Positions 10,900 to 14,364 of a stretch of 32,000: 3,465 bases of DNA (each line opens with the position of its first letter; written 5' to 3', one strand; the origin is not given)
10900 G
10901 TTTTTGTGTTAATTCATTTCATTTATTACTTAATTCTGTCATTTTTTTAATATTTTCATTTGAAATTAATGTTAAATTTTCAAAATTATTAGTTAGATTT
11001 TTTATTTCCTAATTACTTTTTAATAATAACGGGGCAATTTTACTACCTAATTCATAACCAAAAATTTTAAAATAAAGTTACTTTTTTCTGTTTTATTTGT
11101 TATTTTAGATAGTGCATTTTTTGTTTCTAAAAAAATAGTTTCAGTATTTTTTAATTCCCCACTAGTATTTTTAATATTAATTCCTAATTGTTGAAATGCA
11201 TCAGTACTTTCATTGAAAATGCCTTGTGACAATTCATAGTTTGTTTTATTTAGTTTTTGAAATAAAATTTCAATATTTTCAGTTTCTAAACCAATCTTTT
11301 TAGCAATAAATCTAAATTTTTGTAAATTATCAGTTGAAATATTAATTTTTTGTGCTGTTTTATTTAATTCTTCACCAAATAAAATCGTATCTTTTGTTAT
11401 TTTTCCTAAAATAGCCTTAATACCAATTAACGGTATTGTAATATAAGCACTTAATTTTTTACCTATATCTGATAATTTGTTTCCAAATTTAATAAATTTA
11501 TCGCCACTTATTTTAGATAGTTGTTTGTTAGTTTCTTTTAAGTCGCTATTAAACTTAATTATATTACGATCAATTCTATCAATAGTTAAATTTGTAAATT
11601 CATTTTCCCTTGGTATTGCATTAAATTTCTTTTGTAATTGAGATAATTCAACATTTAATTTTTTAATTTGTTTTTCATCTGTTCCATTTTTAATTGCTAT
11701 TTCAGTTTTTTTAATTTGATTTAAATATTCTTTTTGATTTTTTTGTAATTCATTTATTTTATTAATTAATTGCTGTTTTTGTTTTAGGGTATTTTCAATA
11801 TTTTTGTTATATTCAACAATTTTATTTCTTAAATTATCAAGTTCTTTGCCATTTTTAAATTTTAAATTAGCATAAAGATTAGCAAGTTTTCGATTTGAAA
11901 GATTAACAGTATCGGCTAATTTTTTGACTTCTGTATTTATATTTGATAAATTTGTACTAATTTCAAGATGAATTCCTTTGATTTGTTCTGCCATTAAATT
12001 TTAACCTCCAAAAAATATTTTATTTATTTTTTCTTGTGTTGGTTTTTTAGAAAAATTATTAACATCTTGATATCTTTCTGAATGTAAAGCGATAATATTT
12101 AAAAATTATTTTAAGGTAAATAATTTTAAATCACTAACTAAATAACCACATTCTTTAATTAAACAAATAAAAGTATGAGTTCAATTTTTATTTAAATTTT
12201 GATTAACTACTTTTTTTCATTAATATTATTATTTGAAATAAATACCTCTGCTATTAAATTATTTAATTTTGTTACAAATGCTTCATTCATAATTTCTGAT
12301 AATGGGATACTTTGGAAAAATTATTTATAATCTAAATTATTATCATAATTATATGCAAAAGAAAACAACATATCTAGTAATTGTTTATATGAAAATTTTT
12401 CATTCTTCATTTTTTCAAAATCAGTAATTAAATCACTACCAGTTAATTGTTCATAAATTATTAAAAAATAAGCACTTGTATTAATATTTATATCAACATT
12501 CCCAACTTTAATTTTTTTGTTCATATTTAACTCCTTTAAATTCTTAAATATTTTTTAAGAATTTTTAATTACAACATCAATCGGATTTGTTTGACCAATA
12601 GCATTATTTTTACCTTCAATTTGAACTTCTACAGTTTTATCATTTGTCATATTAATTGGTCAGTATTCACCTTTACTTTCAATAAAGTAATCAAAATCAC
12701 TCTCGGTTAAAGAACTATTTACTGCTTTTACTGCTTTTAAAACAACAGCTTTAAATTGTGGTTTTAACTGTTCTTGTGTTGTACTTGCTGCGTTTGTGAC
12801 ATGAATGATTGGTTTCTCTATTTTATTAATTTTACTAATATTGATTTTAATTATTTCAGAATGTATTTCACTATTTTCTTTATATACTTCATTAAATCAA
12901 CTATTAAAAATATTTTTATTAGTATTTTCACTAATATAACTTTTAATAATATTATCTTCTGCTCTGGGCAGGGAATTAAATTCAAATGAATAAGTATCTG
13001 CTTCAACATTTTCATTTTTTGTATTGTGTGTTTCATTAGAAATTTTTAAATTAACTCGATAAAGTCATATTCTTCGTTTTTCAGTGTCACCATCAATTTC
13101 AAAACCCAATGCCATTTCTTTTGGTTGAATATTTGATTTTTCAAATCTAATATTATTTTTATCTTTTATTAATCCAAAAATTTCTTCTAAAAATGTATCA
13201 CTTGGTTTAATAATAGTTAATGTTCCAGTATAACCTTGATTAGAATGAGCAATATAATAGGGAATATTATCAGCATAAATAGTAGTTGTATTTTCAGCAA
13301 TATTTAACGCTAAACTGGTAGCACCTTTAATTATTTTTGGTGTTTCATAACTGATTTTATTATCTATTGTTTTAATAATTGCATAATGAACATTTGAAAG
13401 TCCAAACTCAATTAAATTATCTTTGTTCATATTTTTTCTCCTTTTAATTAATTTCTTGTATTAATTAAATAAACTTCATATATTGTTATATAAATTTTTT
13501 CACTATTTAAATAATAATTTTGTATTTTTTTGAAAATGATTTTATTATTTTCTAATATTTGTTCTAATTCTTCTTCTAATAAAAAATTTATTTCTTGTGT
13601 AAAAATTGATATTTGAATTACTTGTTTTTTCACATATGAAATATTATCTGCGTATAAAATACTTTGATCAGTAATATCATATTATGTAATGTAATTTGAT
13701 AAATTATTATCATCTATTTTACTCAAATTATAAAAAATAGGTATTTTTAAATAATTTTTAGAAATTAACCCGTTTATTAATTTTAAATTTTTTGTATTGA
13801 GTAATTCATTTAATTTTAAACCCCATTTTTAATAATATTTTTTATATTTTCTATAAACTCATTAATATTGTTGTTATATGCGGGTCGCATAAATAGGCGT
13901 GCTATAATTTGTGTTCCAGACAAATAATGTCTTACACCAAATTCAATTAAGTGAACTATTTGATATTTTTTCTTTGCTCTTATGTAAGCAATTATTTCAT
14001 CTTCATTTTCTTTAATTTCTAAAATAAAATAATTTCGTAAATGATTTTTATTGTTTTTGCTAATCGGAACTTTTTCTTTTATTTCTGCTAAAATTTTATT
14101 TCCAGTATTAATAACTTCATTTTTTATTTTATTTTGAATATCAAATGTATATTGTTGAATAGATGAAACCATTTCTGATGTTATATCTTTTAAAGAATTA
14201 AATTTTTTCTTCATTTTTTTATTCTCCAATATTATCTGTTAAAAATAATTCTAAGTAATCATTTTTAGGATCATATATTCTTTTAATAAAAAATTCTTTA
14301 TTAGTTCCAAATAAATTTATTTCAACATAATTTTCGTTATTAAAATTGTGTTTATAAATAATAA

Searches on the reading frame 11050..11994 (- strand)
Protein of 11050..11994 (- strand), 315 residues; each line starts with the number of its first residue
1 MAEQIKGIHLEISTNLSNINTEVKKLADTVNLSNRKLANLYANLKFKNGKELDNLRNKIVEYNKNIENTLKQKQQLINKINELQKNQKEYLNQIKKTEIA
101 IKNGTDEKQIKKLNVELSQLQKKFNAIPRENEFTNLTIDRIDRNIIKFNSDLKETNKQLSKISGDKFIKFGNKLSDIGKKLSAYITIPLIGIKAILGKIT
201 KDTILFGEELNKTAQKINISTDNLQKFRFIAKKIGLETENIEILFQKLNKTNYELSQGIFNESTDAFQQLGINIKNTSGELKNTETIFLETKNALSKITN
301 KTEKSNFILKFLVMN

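Call 30: search_protein_families(library=pfam, max_evalue=0.001, proteins=[window:11050-11994:-])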
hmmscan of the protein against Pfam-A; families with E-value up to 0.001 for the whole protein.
seq(315 aa): 1 family
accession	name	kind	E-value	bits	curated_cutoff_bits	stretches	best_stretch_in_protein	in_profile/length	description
PF10145.14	PhageMin_Tail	-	0.00011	22.6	33.2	1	254-306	150-194/201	Phage-related minor tail protein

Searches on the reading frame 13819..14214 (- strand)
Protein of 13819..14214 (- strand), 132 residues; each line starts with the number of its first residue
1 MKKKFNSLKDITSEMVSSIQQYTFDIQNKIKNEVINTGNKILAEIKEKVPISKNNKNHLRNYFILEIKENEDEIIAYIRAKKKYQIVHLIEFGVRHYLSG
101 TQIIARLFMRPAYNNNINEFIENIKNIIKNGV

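Call 57: search_protein_families(library=pfam, max_evalue=0.01, proteins=[window:13819-14214:-])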
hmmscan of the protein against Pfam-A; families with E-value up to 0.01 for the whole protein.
seq(132 aa): 2 families
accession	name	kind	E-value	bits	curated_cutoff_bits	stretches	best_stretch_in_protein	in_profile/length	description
PF04883.17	HK97-gp10_like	-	1.6e-07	32.6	21.4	1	16-93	4-78/78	Bacteriophage HK97-gp10, putative tail-component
PF12037.13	ATAD3_N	-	0.0094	15.7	25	0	23-82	152-209/265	ATPase family AAA domain-containing protein 3, N-terminal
